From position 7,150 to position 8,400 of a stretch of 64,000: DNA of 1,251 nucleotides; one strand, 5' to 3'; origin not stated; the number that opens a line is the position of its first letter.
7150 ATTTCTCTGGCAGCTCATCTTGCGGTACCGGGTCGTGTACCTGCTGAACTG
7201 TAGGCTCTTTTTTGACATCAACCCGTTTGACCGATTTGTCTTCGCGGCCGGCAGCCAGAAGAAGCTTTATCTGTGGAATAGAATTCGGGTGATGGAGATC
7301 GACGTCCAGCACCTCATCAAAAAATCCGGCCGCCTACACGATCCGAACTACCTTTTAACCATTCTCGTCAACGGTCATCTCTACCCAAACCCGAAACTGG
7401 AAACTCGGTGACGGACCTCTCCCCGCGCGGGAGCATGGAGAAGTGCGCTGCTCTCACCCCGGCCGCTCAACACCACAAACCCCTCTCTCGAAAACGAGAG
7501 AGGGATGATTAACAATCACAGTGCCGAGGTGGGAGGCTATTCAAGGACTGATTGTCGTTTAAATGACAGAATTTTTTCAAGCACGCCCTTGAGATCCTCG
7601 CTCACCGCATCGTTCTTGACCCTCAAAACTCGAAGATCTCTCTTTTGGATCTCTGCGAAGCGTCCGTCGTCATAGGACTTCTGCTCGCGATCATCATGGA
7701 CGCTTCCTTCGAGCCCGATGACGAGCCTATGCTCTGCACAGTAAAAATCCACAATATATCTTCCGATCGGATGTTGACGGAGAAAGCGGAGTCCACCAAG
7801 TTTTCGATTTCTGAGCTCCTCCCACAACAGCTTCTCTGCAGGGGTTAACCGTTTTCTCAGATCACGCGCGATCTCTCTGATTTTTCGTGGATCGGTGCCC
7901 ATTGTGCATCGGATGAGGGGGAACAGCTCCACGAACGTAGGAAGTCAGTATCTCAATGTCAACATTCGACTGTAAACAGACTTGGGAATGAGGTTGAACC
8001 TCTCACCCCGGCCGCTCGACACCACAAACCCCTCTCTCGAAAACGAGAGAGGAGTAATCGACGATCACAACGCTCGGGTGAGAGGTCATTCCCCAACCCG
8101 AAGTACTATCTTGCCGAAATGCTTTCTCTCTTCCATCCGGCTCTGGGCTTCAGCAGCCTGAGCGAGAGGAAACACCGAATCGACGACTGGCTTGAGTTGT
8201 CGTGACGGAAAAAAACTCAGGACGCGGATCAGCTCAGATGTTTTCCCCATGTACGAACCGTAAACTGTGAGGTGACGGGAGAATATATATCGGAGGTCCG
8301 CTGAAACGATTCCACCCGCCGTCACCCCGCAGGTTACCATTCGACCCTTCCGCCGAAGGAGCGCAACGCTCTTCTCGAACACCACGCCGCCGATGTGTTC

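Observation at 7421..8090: Two copies of an 85-bp structured repeat bracket a DUF559 nuclease-fold gene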

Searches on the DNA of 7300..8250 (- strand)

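Call 9: search_rna_families(source=window, start=7300, end=8250, threshold=evalue, max_evalue=5)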
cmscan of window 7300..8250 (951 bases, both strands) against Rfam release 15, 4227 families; matches with E-value up to 5: 2.
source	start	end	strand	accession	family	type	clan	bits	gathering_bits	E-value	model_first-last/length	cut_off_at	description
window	7929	8055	+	RF01867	CC2171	Gene; sRNA;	-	17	75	0.4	1-159/159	no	caulobacter sRNA CC2171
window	7714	7809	+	RF01201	snR40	Gene; snRNA; snoRNA; CD-box;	CL00054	14.6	50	5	1-93/93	no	Small nucleolar RNA snR40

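Call 80: search_dna_similar(query=L182:600-2700:+, collection=plasmids, mode=distant, max_rows=15)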
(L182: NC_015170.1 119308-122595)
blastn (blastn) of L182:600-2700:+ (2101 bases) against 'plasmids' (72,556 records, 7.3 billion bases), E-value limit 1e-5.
Records with a match: 174; places in all: 179; records where one place covers at least 80% of the query: 4.
Best place of each record, by identity: >=99% 1; 80-90% 6; 60-80% 167.
By first word of the organism name: Ralstonia 131; Deinococcus 16; Rhodococcus 10; Rhizobium 4; Azospirillum 3; Caballeronia 2; Haloferax 2; Nonomuraea 1; Paraburkholderia 1; Sulfitobacter 1; and 3 more.
By predicted mobility (MOB-suite, as given by PLSDB): mobilizable 113; non-mobilizable 55; conjugative 6.
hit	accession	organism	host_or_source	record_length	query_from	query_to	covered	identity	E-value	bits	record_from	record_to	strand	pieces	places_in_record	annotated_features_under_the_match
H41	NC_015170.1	Deinococcus proteolyticus MRP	feces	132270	1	2101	100%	100.0%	0e+0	3790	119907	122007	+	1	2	NAD(P)-dependent oxidoreductase | hpaB: 4-hydroxyphenylacetate 3-monooxygenase, oxygenase component | endonuclease domain-containing protein | hpaE: 5-carboxymethyl-2-hydroxymuconate semialdehyde dehydrogenase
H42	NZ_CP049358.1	Deinococcus wulumuqiensis R12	cell culture,soil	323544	1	2079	99%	86.0%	0e+0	2439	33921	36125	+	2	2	NAD(P)-dependent oxidoreductase | hpaB: 4-hydroxyphenylacetate 3-monooxygenase, oxygenase component | endonuclease domain-containing protein | SMI1/KNR4 family protein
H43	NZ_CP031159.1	Deinococcus wulumuqiensis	cell culture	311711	1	2070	90%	85.9%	0e+0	2228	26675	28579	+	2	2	NAD(P)-dependent oxidoreductase | hpaB: 4-hydroxyphenylacetate 3-monooxygenase, oxygenase component | DUF559 domain-containing protein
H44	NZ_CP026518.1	Deinococcus sp. NW-56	whole organism,water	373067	1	2076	93%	77.9%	7e-171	1549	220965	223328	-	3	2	NAD(P)-dependent oxidoreductase | hpaB: 4-hydroxyphenylacetate 3-monooxygenase, oxygenase component | VOC family protein | DUF559 domain-containing protein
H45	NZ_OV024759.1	Deinococcus radiodurans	-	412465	1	2091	75%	86.6%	0e+0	1894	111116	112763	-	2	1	NAD(P)-dependent oxidoreductase | hpaB: 4-hydroxyphenylacetate 3-monooxygenase, oxygenase component | SMI1/KNR4 family protein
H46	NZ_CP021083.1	Deinococcus ficus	Ficus religiosa L.,cell ...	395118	1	2094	76%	76.0%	7e-165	1143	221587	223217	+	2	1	NAD(P)-dependent oxidoreductase | hpaB: 4-hydroxyphenylacetate 3-monooxygenase, oxygenase component | hpaE: 5-carboxymethyl-2-hydroxymuconate semialdehyde dehydrogenase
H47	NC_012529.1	Deinococcus deserti VCD115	-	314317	1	2014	69%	78.8%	6e-178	1225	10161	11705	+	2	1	hpaB: 4-hydroxyphenylacetate 3-monooxygenase, oxygenase component | NAD(P)-dependent oxidoreductase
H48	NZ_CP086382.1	Deinococcus radiophilus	Harpadon nehereus,cell culture,2 Mrad ...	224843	1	1939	61%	74.1%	3e-144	804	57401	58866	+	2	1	hpaB: 4-hydroxyphenylacetate 3-monooxygenase, oxygenase component | NAD(P)-dependent oxidoreductase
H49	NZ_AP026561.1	Deinococcus aetherius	-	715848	1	1250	56%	74.2%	1e-149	727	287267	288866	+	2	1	hpaB: 4-hydroxyphenylacetate 3-monooxygenase, oxygenase component | VOC family protein | endonuclease domain-containing protein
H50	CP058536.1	Deinococcus sp. D7000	seawater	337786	1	701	33%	80.4%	1e-180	641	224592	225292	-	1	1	hpaB: 4-hydroxyphenylacetate 3-monooxygenase, oxygenase component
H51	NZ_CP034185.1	Deinococcus psychrotolerans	whole organism,R2A medium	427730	1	701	33%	77.8%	3e-156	561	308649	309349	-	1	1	hpaB: 4-hydroxyphenylacetate 3-monooxygenase, oxygenase component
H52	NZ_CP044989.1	Deinococcus sp. AJ005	single cell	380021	1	679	32%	79.4%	5e-166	592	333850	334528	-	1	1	hpaB: 4-hydroxyphenylacetate 3-monooxygenase, oxygenase component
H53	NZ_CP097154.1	Deinococcus sp. QL22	-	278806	1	702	33%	75.5%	3e-131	477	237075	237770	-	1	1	hpaB: 4-hydroxyphenylacetate 3-monooxygenase, oxygenase component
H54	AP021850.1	Deinococcus grandis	-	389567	1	702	33%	75.2%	5e-128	467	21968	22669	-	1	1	4-hydroxyphenylacetate 3-monooxygenase, oxygenase component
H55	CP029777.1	Deinococcus actinosclerus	mixed culture,wastewater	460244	1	702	33%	75.0%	1e-129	472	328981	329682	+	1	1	hpaB: 4-hydroxyphenylacetate 3-monooxygenase, oxygenase component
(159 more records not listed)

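Call 81: get_annotated_region(hit=H45, flank=200)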
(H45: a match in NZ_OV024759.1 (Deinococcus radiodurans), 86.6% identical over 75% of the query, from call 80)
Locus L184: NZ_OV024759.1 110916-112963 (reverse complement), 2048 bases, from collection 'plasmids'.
description: Deinococcus radiodurans isolate DRR11 plasmid 3
organism: Deinococcus radiodurans (NCBI taxid 1299)
taxonomy: Bacteria; Deinococcota; Deinococci; Deinococcales; Deinococcaceae; Deinococcus; Deinococcus radiodurans
host: -; source: -; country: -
typing (MOB-suite, as given by PLSDB): non-mobilizable
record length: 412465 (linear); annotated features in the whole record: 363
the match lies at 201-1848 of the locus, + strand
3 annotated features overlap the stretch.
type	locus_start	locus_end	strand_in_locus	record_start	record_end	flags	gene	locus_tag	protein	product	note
CDS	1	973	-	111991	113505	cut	hpaB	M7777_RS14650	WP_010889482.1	4-hydroxyphenylacetate 3-monooxygenase, oxygenase component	-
CDS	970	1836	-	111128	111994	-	-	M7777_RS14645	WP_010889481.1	NAD(P)-dependent oxidoreductase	-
CDS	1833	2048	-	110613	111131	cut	-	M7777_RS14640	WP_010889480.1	SMI1/KNR4 family protein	-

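Call 82: get_annotated_region(hit=H42, flank=200)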
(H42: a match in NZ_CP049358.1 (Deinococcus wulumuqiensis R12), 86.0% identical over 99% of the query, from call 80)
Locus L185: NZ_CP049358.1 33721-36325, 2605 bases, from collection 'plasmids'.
description: Deinococcus wulumuqiensis R12 plasmid unnamed1, complete sequence
organism: Deinococcus wulumuqiensis R12 (NCBI taxid 1288484)
taxonomy: Bacteria; Deinococcota; Deinococci; Deinococcales; Deinococcaceae; Deinococcus; Deinococcus wulumuqiensis; Deinococcus wulumuqiensis R12
host: -; source: cell culture,soil; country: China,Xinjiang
typing (MOB-suite, as given by PLSDB): non-mobilizable
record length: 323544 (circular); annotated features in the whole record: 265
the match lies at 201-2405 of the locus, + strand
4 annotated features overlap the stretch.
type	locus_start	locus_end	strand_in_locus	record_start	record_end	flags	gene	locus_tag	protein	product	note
CDS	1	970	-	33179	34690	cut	hpaB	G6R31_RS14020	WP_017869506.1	4-hydroxyphenylacetate 3-monooxygenase, oxygenase component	-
CDS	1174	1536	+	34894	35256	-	-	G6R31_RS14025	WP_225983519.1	endonuclease domain-containing protein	-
CDS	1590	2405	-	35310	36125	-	-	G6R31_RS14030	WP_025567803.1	NAD(P)-dependent oxidoreductase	-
CDS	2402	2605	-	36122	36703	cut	-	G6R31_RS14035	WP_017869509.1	SMI1/KNR4 family protein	-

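Call 83: get_annotated_region(hit=H46, flank=200)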
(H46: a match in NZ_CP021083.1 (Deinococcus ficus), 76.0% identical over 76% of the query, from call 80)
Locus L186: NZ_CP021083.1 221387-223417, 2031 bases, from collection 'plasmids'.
description: Deinococcus ficus strain CC-FR2-10 plasmid pDFI2, complete sequence
organism: Deinococcus ficus (NCBI taxid 317577)
taxonomy: Bacteria; Deinococcota; Deinococci; Deinococcales; Deinococcaceae; Deinococcus; Deinococcus ficus
host: -; source: Ficus religiosa L.,cell culture,rhizosphere,rhizosphere; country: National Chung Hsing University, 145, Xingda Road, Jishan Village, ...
typing (MOB-suite, as given by PLSDB): non-mobilizable; replicon rep_cluster_202
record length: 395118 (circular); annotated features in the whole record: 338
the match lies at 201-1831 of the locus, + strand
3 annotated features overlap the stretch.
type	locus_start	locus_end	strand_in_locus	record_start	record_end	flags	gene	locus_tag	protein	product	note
CDS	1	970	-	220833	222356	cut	hpaB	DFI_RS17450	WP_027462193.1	4-hydroxyphenylacetate 3-monooxygenase, oxygenase component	-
CDS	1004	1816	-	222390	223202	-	-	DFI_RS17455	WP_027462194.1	NAD(P)-dependent oxidoreductase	-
CDS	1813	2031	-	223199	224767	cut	hpaE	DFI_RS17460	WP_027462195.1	5-carboxymethyl-2-hydroxymuconate semialdehyde dehydrogenase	GO:1901023 - 4-hydroxyphenylacetate catabolic process [Evidence IEA]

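Call 84: get_annotated_region(hit=H47, flank=200)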
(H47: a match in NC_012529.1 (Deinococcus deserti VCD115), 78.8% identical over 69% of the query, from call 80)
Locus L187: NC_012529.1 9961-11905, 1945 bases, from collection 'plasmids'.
description: Deinococcus deserti VCD115 plasmid 2, complete sequence
organism: Deinococcus deserti VCD115 (NCBI taxid 546414)
taxonomy: Bacteria; Deinococcota; Deinococci; Deinococcales; Deinococcaceae; Deinococcus; Deinococcus deserti; Deinococcus deserti VCD115
host: -; source: -; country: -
typing (MOB-suite, as given by PLSDB): mobilizable; replicon rep_cluster_954; relaxase MOBP
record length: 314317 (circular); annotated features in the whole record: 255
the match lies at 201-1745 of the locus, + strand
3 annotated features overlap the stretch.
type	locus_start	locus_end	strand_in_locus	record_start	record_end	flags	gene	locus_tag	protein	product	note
CDS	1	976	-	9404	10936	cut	hpaB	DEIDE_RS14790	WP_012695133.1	4-hydroxyphenylacetate 3-monooxygenase, oxygenase component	-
CDS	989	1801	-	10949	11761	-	-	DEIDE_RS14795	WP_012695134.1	NAD(P)-dependent oxidoreductase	-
CDS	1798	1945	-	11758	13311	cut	hpaE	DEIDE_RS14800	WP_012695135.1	5-carboxymethyl-2-hydroxymuconate semialdehyde dehydrogenase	GO:1901023 - 4-hydroxyphenylacetate catabolic process [Evidence IEA]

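Call 97: search_dna_similar(query=L199:700-2600:+, collection=ecoli_genomes, mode=near, max_rows=30, rows=spread)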
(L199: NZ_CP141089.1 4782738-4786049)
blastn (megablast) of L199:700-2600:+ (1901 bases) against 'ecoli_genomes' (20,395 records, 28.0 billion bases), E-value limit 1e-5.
Records with a match: 5436; places in all: 21525; records where one place covers at least 80% of the query: 3375.
Genomes with a match: 5426 of 5426; with a place that covers at least 80% of the query: 3375. Places per genome that has any: lowest 1, median 4, highest 8. On chromosomes: 21513 places; on plasmids: 12.
Best place of each record, by identity: >=99% 178; 95-99% 5244; 90-95% 14.
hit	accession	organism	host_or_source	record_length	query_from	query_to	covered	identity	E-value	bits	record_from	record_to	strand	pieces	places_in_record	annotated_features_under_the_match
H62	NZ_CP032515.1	Escherichia coli strain 118UI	Homo sapiens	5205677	1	1901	100%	100.0%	0e+0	3511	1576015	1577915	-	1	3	sapF: peptide ABC transporter ATP-binding protein SapF | ycjD: DUF559 domain-containing protein | fabI: enoyl-ACP reductase FabI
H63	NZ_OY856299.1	Escherichia coli strain EC7072022BGR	Homo sapiens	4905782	1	1901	100%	96.5%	0e+0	3118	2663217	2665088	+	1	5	sapF: peptide ABC transporter ATP-binding protein SapF | fabI: enoyl-ACP reductase FabI | ycjD: DUF559 domain-containing protein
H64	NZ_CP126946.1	Escherichia coli O78:H51 strain APEC E18005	Gallus gallus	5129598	1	1901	100%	96.4%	0e+0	3105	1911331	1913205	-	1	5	sapF: peptide ABC transporter ATP-binding protein SapF | fabI: enoyl-ACP reductase FabI | ycjD: DUF559 domain-containing protein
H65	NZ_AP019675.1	Escherichia coli strain GSH8M-2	-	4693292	1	1901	100%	96.3%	0e+0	3099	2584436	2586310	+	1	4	sapF: peptide ABC transporter ATP-binding protein SapF | fabI: enoyl-ACP reductase FabI | ycjD: DUF559 domain-containing protein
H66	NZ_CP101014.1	Escherichia coli strain ET5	sediment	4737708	1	1901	100%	96.3%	0e+0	3097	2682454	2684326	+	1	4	sapF: peptide ABC transporter ATP-binding protein SapF | fabI: enoyl-ACP reductase FabI | ycjD: DUF559 domain-containing protein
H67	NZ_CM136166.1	Escherichia coli strain PRO_A-1462-6M-A_ESBL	Homo sapiens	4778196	1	1901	100%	96.3%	0e+0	3094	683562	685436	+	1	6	sapF: peptide ABC transporter ATP-binding protein SapF | fabI: enoyl-ACP reductase FabI | ycjD: DUF559 domain-containing protein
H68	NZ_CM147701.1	Escherichia coli strain 25-07338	Homo sapiens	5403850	1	1901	100%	96.2%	0e+0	3088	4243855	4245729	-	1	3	sapF: peptide ABC transporter ATP-binding protein SapF | fabI: enoyl-ACP reductase FabI | ycjD: DUF559 domain-containing protein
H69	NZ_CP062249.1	Escherichia coli strain AML002_ev01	not applicable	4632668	1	1901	100%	96.2%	0e+0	3086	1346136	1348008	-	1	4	sapF: peptide ABC transporter ATP-binding protein SapF | fabI: enoyl-ACP reductase FabI | ycjD: DUF559 domain-containing protein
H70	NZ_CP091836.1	Escherichia coli strain SWYHX138.33gt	Equus ferus caballus (Thoroughbred)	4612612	1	1901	100%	96.2%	0e+0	3086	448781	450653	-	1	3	sapF: peptide ABC transporter ATP-binding protein SapF | fabI: enoyl-ACP reductase FabI | ycjD: DUF559 domain-containing protein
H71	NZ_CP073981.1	Escherichia coli strain MB19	Poultry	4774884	1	1901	100%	96.2%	0e+0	3086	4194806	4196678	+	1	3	sapF: peptide ABC transporter ATP-binding protein SapF | fabI: enoyl-ACP reductase FabI | ycjD: DUF559 domain-containing protein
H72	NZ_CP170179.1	Escherichia coli strain CDE2901-yvys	Hono sapiens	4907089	1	1901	100%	96.2%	0e+0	3086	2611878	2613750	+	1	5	sapF: peptide ABC transporter ATP-binding protein SapF | fabI: enoyl-ACP reductase FabI | ycjD: DUF559 domain-containing protein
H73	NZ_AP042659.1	Escherichia coli strain OkiPb01709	bovine feces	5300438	1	1901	100%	96.2%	0e+0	3086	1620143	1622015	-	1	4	sapF: peptide ABC transporter ATP-binding protein SapF | fabI: enoyl-ACP reductase FabI | ycjD: DUF559 domain-containing protein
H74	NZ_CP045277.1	Escherichia coli strain LAU-OXA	Homo sapiens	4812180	1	1901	100%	96.2%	0e+0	3085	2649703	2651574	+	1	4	sapF: peptide ABC transporter ATP-binding protein SapF | fabI: enoyl-ACP reductase FabI | ycjD: DUF559 domain-containing protein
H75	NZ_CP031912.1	Escherichia coli O111:NM strain FWSEC0005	Homo sapiens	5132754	1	1901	100%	96.2%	0e+0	3081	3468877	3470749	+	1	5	sapF: peptide ABC transporter ATP-binding protein SapF | fabI: enoyl-ACP reductase FabI | ycjD: DUF559 domain-containing protein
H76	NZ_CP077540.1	Escherichia coli O111:H8 strain 08-4455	Homo sapiens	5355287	1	1901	100%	96.2%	0e+0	3081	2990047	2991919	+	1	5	sapF: peptide ABC transporter ATP-binding protein SapF | fabI: enoyl-ACP reductase FabI | ycjD: DUF559 domain-containing protein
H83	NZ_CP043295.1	Escherichia coli strain WCHEC040047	Homo sapiens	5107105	1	724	38%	98.6%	0e+0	1282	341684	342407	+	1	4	sapF: peptide ABC transporter ATP-binding protein SapF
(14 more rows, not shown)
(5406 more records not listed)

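Call 98: get_annotated_region(hit=H83, flank=4000)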
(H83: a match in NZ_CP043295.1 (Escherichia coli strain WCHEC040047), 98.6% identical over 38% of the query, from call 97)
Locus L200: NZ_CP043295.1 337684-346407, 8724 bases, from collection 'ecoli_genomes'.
description: Escherichia coli strain WCHEC040047 chromosome, complete genome
organism: Escherichia coli strain WCHEC040047 (NCBI taxid 562)
replicon: chromosome; assembly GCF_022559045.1
host: Homo sapiens; source: -; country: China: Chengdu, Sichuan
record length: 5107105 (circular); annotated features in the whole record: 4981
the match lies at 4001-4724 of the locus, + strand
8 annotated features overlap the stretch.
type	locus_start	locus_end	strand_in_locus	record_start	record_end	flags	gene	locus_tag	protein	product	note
CDS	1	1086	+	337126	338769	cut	sapA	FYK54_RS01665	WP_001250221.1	ABC transporter substrate-binding protein SapA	-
CDS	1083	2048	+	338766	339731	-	sapB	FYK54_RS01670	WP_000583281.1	putrescine export ABC transporter permease SapB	-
CDS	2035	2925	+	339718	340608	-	sapC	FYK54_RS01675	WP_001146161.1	peptide ABC transporter permease SapC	-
CDS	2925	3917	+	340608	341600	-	sapD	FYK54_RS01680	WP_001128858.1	peptide ABC transporter ATP-binding protein SapD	-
CDS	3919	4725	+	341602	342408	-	sapF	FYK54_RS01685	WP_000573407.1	peptide ABC transporter ATP-binding protein SapF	-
CDS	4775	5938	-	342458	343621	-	-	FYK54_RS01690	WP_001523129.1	multidrug effflux MFS transporter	-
CDS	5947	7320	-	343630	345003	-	-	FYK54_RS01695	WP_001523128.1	efflux transporter outer membrane subunit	-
CDS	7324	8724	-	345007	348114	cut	-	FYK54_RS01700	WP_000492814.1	efflux RND transporter permease subunit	-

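Call 99: get_annotated_region(hit=H69, flank=300)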
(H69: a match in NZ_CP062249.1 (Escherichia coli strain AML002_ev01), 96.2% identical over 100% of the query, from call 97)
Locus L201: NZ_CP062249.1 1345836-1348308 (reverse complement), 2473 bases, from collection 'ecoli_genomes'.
description: Escherichia coli strain AML002_ev01 chromosome, complete genome
organism: Escherichia coli strain AML002_ev01 (NCBI taxid 562)
replicon: chromosome; assembly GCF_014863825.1
host: not applicable; source: not applicable; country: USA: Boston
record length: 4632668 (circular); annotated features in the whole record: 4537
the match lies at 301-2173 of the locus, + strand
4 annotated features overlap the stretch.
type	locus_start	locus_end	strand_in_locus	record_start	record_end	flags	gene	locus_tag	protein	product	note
CDS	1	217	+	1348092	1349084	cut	sapD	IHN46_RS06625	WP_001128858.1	peptide ABC transporter ATP-binding protein SapD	-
CDS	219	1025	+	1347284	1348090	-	sapF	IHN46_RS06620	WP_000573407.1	peptide ABC transporter ATP-binding protein SapF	-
CDS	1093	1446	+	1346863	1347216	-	ycjD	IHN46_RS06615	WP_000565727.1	DUF559 domain-containing protein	-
CDS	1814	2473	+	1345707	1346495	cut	fabI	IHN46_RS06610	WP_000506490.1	enoyl-ACP reductase FabI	-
